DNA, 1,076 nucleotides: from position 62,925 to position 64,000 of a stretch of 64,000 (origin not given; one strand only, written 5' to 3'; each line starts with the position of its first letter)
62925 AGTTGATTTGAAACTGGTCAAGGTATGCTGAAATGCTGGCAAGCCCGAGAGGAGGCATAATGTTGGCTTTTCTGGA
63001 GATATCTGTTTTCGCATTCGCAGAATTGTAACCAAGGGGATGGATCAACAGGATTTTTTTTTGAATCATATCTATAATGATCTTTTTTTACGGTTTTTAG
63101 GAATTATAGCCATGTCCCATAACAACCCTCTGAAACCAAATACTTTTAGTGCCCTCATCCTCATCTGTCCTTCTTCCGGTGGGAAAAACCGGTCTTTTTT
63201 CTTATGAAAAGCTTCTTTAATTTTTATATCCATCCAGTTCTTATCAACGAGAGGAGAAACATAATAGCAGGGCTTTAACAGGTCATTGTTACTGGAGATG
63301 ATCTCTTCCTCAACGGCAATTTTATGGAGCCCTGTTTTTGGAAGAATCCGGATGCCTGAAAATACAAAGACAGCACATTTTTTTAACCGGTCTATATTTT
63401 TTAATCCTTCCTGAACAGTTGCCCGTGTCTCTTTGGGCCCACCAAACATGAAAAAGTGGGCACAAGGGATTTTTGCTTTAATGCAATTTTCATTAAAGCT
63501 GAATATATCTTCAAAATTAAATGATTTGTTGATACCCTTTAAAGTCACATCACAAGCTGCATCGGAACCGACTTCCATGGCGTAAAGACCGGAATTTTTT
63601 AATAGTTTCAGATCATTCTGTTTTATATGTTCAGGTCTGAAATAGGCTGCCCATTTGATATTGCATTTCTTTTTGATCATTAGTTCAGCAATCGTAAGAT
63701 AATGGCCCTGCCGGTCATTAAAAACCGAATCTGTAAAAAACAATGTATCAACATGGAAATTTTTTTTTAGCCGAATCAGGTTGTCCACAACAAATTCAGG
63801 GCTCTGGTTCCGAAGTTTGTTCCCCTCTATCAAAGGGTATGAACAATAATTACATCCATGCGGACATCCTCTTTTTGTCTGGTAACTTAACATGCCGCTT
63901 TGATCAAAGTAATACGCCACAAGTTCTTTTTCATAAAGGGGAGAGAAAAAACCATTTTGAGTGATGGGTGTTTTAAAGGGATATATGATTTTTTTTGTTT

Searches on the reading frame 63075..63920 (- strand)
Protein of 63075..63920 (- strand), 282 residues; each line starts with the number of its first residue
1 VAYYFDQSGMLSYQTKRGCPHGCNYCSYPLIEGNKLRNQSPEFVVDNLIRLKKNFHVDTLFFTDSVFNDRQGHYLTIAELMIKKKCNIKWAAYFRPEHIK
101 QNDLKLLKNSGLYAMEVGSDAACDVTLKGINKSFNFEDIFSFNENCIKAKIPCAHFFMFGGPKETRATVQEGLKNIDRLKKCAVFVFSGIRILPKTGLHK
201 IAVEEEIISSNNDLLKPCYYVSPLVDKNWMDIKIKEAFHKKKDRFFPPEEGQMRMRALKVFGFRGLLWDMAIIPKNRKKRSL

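Call 39: search_protein_families(library=pfam, proteins=[window:63075-63920:-], max_evalue=0.000001)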
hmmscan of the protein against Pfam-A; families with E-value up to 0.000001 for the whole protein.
window:63075-63920:- (282 aa): 1 family
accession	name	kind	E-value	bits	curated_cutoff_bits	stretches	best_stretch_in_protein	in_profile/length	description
PF04055.27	Radical_SAM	-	6.2e-15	56.2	29.5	1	16-171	4-161/166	Radical SAM superfamily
